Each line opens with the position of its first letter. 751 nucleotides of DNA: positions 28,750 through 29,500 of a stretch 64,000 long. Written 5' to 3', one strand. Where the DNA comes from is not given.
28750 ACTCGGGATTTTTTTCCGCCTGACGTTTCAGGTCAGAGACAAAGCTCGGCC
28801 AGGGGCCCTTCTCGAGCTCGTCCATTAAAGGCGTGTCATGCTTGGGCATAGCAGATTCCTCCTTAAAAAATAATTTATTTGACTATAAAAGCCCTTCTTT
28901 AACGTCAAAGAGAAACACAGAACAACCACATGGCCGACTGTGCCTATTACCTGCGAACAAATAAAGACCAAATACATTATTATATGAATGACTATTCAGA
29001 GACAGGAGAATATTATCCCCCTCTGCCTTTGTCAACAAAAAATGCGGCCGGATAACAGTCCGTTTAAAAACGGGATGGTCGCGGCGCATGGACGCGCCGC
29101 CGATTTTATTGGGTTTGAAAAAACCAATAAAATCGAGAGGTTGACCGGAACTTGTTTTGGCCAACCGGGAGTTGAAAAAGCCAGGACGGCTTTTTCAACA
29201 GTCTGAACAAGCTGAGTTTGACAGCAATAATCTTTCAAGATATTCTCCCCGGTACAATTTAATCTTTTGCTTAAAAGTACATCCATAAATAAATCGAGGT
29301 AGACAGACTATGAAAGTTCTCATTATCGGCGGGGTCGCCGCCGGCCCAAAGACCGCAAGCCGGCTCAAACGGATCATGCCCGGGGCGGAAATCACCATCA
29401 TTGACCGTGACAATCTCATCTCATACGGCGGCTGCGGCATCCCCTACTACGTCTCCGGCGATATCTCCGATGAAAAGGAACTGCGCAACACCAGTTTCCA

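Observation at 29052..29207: Compensatory base-pair changes between family A copies preserve three of the five hairpins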

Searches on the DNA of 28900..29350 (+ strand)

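Call 31: build_rna_model(alignment_id=A2, structure=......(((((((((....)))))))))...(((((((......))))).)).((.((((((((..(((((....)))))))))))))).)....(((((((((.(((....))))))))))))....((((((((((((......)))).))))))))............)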
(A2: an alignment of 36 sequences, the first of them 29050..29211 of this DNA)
Model R1 built from alignment A2 (36 sequences, 171 columns); structure: as given.
model positions 163; base pairs 55; branch points 4; effective number of sequences 1.51; information 0.59 bits per position. Calibrated on 0.2 Mb of random sequence (short: E-values are rough).
structure used (alignment columns):
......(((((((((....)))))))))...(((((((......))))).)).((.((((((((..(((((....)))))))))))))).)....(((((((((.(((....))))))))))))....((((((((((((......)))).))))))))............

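Call 32: search_with_rna_model(model_id=R1, sources=[window, L026, L081, L082, L083, L084, L085, L086, L087, L088, L089, L090, L091, L092, L093, L094, L095, L096, L097, L098, L099, L100, L101, L102, L103, L104, L105, L106, L107, L108, L109, L110, L111, L112, L113, L114, L115, L116, L117, L118, L119, L120, L121, L122, L123, L124, L125, L126, L127], max_evalue=0.01, make_alignment=true)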
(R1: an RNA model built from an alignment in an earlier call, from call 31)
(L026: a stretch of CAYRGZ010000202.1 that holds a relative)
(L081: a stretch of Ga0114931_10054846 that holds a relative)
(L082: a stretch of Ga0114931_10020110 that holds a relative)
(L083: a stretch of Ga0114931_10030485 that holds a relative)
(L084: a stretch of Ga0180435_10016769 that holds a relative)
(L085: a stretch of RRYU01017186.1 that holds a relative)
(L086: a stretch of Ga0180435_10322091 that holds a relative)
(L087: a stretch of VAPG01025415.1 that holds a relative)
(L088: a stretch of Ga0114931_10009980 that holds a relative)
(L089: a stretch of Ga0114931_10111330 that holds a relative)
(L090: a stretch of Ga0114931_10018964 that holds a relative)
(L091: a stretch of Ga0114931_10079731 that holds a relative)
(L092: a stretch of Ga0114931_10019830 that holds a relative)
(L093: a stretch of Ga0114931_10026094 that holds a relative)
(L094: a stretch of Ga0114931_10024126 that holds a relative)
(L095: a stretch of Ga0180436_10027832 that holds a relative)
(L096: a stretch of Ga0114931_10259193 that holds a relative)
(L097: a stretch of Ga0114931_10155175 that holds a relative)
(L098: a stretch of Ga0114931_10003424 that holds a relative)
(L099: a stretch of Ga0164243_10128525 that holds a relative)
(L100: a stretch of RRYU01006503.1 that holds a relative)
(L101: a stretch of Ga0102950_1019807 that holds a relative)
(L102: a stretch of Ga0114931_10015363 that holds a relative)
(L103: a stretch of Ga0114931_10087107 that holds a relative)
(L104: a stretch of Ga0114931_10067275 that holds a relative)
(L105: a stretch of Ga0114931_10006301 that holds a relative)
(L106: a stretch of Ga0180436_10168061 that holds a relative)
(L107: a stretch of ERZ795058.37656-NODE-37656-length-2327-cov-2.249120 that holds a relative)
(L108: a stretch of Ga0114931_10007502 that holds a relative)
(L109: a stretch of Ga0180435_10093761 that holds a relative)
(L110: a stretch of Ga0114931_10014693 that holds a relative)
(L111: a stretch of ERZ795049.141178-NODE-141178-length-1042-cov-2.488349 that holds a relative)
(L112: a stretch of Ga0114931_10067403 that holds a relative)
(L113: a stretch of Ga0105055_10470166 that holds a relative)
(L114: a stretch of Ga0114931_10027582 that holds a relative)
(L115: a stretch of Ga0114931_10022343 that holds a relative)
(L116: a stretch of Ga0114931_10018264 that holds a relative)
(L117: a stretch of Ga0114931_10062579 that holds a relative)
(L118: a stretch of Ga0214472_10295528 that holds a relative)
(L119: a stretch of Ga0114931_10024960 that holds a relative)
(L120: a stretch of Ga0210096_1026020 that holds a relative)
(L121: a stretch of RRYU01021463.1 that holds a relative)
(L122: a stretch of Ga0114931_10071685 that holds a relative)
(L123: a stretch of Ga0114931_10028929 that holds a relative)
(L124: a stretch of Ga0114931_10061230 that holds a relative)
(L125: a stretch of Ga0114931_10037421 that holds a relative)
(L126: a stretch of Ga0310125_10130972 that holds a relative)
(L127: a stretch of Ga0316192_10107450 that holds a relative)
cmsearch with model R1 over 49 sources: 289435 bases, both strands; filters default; matches with E-value up to 0.01: 110.
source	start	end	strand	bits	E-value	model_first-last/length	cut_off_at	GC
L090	1294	1456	+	193.4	2.5e-62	1-163/163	no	0.51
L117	8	170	+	192.9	3.4e-62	1-163/163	no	0.49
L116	5910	6071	-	192.1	6.4e-62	1-163/163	no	0.46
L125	4636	4799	+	189.1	6.5e-61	1-163/163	no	0.47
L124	1839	2001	-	186.8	3.8e-60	1-163/163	no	0.49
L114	1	157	+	185.7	9e-60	7-163/163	5'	0.48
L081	2501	2663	-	184.2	2.9e-59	1-163/163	no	0.47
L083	1902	2064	-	183.3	5.7e-59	1-163/163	no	0.49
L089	305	466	-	183.2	6.2e-59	1-163/163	no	0.49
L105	1911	2072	+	180.7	4.3e-58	1-163/163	no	0.48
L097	1303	1465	-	180.4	5.3e-58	1-163/163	no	0.5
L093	6153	6317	+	179.2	1.3e-57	1-163/163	no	0.45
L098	375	537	-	179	1.6e-57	1-163/163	no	0.5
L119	397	560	+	177.5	4.7e-57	1-163/163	no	0.46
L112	152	315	+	176.7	9.1e-57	1-163/163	no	0.49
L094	5908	6069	+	176.6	9.9e-57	1-163/163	no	0.49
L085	5165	5327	+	176.3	1.2e-56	1-163/163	no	0.52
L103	742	905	+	174.5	4.9e-56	1-163/163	no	0.48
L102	1647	1812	-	174.1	6.3e-56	1-163/163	no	0.46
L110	1878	2043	-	173.5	1.1e-55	1-163/163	no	0.47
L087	208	368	+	172.3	2.7e-55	1-163/163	no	0.51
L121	2569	2731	+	170.5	1.1e-54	1-163/163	no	0.53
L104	1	156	-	169.7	2e-54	1-156/163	3'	0.5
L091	741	903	-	169.2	2.8e-54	1-163/163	no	0.46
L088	5080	5244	+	157.8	1.8e-50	1-163/163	no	0.48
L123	4052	4214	+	148.4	2.5e-47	1-163/163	no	0.41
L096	1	133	+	147.5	5e-47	31-163/163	5'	0.5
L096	1129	1257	+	146.2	1.4e-46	1-129/163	3'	0.48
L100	852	1013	+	143.2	1.3e-45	1-163/163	no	0.56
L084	4955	5116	-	109.6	2.2e-34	1-163/163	no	0.54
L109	1333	1494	-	103.2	2.8e-32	1-163/163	no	0.57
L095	2055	2217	+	101.4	1.2e-31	1-163/163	no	0.53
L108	1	111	-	98.4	1.2e-30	1-110/163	3'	0.46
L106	1436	1588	+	91.2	2.9e-28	1-153/163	3'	0.54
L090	6014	6118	+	73.5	2.3e-22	1-163/163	no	0.48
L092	6592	6686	-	70.8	1.8e-21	1-163/163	no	0.53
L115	1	65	-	67.1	3.2e-20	1-65/163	3'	0.55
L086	1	82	-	58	3.4e-17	1-83/163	3'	0.48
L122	1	71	-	52.5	2.4e-15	1-70/163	3'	0.54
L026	3355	3486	+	49.8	1.9e-14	1-163/163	no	0.58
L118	1319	1451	-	38.1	1.5e-10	1-163/163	no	0.48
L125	4620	4799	-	35.7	9.2e-10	1-163/163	no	0.49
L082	2072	2171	+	33.7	4.3e-09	1-163/163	no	0.58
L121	2678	2830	-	30.8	4.1e-08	1-163/163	no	0.6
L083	1866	2027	+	29.8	8.8e-08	1-163/163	no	0.47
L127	160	234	+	29.8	8.9e-08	1-163/163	no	0.67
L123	3557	3669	+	29.4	1.2e-07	1-163/163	no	0.48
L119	397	560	-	28.6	2.2e-07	1-163/163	no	0.46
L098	375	537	+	28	3.5e-07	1-163/163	no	0.5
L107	2018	2132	-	27.9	3.8e-07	1-163/163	no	0.57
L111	697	811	-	27.9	3.8e-07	1-163/163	no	0.57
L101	1663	1756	-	26.8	9e-07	1-163/163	no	0.68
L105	1911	2040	-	25.5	2.3e-06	1-163/163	no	0.48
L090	1294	1506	-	24.9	3.7e-06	1-163/163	no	0.48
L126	229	424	-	24.5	5.3e-06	1-163/163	no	0.58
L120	1598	1683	-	24.3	5.9e-06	1-163/163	no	0.7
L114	60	228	-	24.3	6.2e-06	1-163/163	no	0.47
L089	305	425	+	24.1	7.2e-06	1-163/163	no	0.46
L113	1013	1034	-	23.9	8.2e-06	7-28/163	no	0.59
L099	1969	1990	+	23.9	8.2e-06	7-28/163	no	0.59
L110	1878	2043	+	22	3.5e-05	1-163/163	no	0.47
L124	1839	2001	+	21.9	3.9e-05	1-163/163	no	0.49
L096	1119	1252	-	21.8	4e-05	1-163/163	no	0.49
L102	1779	1919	+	21.8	4.2e-05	1-163/163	no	0.53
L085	5286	5315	-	21.7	4.3e-05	122-151/163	no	0.43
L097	1301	1465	+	21.7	4.3e-05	1-163/163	no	0.5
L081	2501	2663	+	21.3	5.9e-05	1-163/163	no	0.47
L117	1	41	-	21.3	6.2e-05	1-41/163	3'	0.51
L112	152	315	-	21.2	6.4e-05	1-163/163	no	0.49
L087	327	356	-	20.6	0.0001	122-151/163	no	0.43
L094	6028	6057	-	20.2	0.00014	122-151/163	no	0.43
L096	92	121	-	20.2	0.00014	122-151/163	no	0.43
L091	753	782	+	20.2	0.00014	122-151/163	no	0.43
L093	6276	6305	-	20.2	0.00014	122-151/163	no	0.43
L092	6653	6891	+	19.5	0.00024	1-163/163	no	0.59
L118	1336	1451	+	19.4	0.00026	1-163/163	no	0.47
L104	1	47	+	19.2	0.00031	117-163/163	5'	0.51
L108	78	189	+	19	0.00036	1-163/163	no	0.62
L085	5254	5281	-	18.7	0.00043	90-117/163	no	0.57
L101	1723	1838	+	18.2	0.00064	1-163/163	no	0.65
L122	38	187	+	18.1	0.0007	1-163/163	no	0.63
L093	6206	6239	-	17.9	0.00082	52-85/163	no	0.29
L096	23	56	-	17.9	0.00082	52-85/163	no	0.29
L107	2099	2229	+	17.7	0.00099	1-163/163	no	0.58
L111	778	908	+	17.7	0.00099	1-163/163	no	0.58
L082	1970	2105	-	17.6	0.001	1-163/163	no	0.54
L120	1650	1683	+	17.5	0.0012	1-34/163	3'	0.59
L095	2055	2217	-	17.4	0.0012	1-163/163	no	0.53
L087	261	323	-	17.4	0.0012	90-151/163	no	0.48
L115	32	212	+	16.7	0.0021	1-163/163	no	0.64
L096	60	87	-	16.4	0.0026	90-117/163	no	0.54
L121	2515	2602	-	16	0.0035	1-163/163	no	0.52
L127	4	193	-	15.9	0.0037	1-163/163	no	0.67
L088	5203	5232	-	15.3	0.0061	122-151/163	no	0.47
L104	123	216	+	15.3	0.0062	1-163/163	no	0.47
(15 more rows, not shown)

Alignment A3: 110 matches aligned to the model, 495 columns, each read 5' to 3' on its own strand. Consensus structure (alignment columns), stored with it:
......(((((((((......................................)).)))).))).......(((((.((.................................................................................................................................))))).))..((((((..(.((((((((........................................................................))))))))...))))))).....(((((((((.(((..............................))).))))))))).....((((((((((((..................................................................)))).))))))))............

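Call 33: search_with_rna_model(model_id=R1, sources=[window, L081, L083, L084, L085, L087, L088, L089, L090, L091, L093, L094, L095, L096, L097, L098, L100, L102, L103, L104, L105, L106, L108, L109, L110, L112, L114, L116, L117, L119, L121, L123, L124, L125], max_evalue=1e-27, make_alignment=true)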
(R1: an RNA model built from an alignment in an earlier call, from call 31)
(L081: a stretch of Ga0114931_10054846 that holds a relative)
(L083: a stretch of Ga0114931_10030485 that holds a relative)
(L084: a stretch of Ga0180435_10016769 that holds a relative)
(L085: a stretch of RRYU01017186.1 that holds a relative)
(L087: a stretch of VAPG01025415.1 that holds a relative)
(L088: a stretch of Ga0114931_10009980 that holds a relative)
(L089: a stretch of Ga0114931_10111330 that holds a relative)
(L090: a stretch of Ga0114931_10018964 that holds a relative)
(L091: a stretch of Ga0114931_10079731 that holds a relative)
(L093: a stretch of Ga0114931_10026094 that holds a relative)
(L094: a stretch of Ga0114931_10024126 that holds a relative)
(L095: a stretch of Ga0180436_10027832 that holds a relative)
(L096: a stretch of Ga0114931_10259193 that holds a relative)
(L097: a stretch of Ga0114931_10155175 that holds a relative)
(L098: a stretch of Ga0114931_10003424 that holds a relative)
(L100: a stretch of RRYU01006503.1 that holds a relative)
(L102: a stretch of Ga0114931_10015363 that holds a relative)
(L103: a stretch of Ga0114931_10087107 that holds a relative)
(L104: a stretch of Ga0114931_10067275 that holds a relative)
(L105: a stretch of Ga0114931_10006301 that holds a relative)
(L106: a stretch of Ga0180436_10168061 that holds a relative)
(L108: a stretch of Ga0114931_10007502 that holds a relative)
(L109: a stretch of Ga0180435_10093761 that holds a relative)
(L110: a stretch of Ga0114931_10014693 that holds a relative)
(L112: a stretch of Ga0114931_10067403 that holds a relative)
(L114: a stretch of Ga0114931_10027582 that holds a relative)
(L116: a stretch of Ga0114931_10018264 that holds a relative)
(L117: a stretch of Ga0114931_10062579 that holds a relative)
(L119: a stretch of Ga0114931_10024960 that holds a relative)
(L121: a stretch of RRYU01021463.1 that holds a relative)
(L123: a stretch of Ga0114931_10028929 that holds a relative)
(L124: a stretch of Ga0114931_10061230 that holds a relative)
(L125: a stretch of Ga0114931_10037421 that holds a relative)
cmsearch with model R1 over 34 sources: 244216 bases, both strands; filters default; matches with E-value up to 1e-27: 40.
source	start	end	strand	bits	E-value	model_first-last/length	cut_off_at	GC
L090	1294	1456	+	193.4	2.1e-62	1-163/163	no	0.51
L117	8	170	+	192.9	2.9e-62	1-163/163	no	0.49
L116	5910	6071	-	192.1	5.4e-62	1-163/163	no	0.46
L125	4636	4799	+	189.1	5.5e-61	1-163/163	no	0.47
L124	1839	2001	-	186.8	3.2e-60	1-163/163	no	0.49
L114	1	157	+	185.7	7.6e-60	7-163/163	5'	0.48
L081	2501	2663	-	184.2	2.5e-59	1-163/163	no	0.47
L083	1902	2064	-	183.3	4.8e-59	1-163/163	no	0.49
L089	305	466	-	183.2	5.2e-59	1-163/163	no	0.49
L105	1911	2072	+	180.7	3.6e-58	1-163/163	no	0.48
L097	1303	1465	-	180.4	4.4e-58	1-163/163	no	0.5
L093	6153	6317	+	179.2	1.1e-57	1-163/163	no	0.45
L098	375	537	-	179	1.3e-57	1-163/163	no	0.5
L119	397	560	+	177.5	3.9e-57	1-163/163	no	0.46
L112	152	315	+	176.7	7.6e-57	1-163/163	no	0.49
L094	5908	6069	+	176.6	8.4e-57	1-163/163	no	0.49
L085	5165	5327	+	176.3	1e-56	1-163/163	no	0.52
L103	742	905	+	174.5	4.1e-56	1-163/163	no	0.48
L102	1647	1812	-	174.1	5.4e-56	1-163/163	no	0.46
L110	1878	2043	-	173.5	8.9e-56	1-163/163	no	0.47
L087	208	368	+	172.3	2.2e-55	1-163/163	no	0.51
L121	2569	2731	+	170.5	9e-55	1-163/163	no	0.53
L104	1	156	-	169.7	1.7e-54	1-156/163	3'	0.5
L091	741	903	-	169.2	2.4e-54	1-163/163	no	0.46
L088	5080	5244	+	157.8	1.5e-50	1-163/163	no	0.48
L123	4052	4214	+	148.4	2.1e-47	1-163/163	no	0.41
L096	1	133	+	147.5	4.2e-47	31-163/163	5'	0.5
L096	1129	1257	+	146.2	1.2e-46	1-129/163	3'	0.48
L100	852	1013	+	143.2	1.1e-45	1-163/163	no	0.56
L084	4955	5116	-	109.6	1.8e-34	1-163/163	no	0.54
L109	1333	1494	-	103.2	2.4e-32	1-163/163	no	0.57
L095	2055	2217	+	101.4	1e-31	1-163/163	no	0.53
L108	1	111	-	98.4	9.9e-31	1-110/163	3'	0.46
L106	1436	1588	+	91.2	2.5e-28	1-153/163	3'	0.54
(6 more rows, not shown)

Alignment A4: 40 matches aligned to the model, 175 columns, each read 5' to 3' on its own strand. Consensus structure (alignment columns), stored with it:
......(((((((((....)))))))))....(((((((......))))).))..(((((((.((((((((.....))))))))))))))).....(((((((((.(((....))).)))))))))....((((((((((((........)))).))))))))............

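Call 55: search_rna_families(source=window, start=28900, end=29350, threshold=evalue, max_evalue=5)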
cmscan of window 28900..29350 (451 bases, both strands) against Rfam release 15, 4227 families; matches with E-value up to 5: 2.
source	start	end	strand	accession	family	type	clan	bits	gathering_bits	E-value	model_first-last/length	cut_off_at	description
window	29101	29135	+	RF03897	mir-4077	Gene; miRNA;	-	18.5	83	1.5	11-47/56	no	mir-4077 microRNA precursor family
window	28930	28989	-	RF03151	cyano-S1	Cis-reg; leader;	-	15.4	39.9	3.9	1-81/81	no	Cyanobacterial ribosomal protein S1 leader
